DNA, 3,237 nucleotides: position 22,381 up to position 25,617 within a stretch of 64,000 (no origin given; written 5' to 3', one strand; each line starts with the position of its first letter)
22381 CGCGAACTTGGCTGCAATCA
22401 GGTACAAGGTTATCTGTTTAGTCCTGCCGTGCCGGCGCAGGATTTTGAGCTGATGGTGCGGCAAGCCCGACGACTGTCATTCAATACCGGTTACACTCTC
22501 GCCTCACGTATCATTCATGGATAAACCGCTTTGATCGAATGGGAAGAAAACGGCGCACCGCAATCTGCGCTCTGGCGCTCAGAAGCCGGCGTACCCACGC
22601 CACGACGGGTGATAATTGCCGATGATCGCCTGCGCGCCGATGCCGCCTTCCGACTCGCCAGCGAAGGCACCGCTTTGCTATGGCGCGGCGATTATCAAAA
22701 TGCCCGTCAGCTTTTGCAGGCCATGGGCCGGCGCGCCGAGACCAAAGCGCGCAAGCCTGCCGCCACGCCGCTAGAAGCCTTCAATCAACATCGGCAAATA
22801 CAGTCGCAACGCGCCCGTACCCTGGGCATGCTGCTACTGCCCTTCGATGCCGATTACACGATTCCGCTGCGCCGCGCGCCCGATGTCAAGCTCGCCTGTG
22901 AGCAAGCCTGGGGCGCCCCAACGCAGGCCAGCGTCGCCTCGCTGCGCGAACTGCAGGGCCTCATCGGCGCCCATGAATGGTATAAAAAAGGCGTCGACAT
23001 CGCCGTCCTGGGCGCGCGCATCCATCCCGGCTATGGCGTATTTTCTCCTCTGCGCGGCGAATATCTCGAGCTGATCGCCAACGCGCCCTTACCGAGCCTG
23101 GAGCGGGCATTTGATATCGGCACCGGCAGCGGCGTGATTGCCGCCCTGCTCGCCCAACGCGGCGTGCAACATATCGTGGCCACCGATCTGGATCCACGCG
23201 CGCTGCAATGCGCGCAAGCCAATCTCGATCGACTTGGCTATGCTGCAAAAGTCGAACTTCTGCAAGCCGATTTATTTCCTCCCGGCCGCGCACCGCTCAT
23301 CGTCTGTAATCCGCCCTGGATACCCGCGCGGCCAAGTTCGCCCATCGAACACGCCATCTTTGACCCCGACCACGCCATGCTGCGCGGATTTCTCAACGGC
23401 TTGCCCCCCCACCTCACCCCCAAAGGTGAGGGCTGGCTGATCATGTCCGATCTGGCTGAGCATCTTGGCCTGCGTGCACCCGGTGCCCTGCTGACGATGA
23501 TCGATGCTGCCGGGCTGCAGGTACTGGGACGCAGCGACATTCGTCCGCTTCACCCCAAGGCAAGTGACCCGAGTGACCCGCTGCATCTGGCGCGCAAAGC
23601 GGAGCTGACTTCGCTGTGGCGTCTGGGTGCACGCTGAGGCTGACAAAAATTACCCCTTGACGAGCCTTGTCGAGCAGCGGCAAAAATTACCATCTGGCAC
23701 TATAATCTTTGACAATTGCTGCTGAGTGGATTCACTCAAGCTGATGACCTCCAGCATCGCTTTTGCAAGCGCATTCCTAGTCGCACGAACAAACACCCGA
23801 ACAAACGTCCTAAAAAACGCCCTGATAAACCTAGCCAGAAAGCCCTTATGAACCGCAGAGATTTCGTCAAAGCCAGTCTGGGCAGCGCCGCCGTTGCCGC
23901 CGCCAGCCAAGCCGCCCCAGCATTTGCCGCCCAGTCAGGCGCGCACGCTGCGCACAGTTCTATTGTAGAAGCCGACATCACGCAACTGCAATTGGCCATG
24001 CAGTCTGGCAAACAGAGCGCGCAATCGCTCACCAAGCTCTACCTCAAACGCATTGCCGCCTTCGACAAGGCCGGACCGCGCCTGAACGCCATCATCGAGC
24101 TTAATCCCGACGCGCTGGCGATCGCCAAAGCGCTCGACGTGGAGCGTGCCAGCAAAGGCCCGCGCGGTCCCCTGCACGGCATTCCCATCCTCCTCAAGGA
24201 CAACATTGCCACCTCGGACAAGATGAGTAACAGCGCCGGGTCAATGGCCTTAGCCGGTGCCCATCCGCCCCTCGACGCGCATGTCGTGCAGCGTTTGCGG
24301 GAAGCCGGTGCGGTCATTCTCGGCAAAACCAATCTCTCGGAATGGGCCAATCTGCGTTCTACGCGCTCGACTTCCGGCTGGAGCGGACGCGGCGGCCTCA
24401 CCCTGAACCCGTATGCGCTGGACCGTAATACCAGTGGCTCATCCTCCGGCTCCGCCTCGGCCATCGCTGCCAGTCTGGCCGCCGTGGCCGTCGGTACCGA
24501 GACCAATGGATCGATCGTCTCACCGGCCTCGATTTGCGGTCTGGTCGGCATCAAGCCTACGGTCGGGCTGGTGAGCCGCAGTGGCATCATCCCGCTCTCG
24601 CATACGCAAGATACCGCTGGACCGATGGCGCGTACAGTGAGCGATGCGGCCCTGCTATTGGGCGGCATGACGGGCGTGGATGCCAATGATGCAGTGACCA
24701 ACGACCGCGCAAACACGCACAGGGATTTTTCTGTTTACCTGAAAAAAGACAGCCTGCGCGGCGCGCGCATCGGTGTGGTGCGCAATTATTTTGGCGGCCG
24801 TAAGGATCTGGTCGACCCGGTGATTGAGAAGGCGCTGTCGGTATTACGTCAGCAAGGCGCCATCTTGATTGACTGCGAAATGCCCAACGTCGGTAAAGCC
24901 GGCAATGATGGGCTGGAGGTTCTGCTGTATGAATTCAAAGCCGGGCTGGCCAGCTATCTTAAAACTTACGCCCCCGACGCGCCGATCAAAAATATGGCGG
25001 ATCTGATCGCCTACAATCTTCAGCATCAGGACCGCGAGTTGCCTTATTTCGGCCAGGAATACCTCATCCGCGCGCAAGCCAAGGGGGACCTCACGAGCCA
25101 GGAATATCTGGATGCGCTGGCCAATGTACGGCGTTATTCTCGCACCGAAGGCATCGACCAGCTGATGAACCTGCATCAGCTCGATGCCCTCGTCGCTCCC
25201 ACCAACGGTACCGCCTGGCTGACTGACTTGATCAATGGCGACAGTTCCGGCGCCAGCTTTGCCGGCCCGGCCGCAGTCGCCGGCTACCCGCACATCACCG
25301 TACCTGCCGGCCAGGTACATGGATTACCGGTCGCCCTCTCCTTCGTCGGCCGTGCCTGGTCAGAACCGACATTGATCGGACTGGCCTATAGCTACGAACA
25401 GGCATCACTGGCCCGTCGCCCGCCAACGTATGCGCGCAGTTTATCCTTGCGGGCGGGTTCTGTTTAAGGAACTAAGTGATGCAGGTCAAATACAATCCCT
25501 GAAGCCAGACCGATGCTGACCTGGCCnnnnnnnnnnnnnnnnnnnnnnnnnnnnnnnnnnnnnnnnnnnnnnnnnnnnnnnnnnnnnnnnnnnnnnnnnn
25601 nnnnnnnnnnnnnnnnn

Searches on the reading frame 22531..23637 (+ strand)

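Call 19: search_protein_families(library=pfam, proteins=[window:22531-23637:+], max_evalue=0.00001)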
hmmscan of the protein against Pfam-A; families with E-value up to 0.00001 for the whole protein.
window:22531-23637:+ (368 aa): 4 families
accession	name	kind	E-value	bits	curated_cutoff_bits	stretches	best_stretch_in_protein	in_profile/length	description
PF05175.20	MTS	-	2e-10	41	23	1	190-265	32-110/170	Methyltransferase small domain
PF06325.19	PrmA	-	6.9e-10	39.3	22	1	191-260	163-233/296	Ribosomal protein L11 methyltransferase (PrmA)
PF13649.12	Methyltransf_25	-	3.3e-07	31.3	27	1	195-248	3-55/97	Methyltransferase domain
PF08241.18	Methyltransf_11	-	1e-05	26.5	21.2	0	195-248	2-51/95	Methyltransferase domain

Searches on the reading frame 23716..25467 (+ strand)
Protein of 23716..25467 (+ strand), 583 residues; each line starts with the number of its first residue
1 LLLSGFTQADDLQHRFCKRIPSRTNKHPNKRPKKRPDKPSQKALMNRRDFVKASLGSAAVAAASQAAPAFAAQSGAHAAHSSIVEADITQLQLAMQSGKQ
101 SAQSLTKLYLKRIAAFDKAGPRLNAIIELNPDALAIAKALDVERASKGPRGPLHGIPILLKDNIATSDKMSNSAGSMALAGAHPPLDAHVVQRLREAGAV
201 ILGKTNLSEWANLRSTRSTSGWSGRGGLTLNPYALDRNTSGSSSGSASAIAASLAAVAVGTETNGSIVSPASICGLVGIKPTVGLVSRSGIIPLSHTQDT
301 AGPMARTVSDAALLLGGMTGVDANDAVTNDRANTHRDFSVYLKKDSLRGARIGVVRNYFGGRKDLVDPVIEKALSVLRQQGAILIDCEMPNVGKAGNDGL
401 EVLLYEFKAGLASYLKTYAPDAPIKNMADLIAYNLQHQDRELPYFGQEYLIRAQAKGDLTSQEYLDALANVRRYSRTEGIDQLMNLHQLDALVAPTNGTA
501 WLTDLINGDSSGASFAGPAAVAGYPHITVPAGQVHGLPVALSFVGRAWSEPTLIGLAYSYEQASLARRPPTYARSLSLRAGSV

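Call 19: search_protein_families(library=pfam, proteins=[window:23716-25467:+], max_evalue=0.00001)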
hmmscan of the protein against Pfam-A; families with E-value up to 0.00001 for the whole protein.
window:23716-25467:+ (583 aa): 1 family
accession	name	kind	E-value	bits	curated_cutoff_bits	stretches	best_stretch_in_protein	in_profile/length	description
PF01425.27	Amidase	-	8.3e-95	318.9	27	1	105-553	2-444/445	Amidase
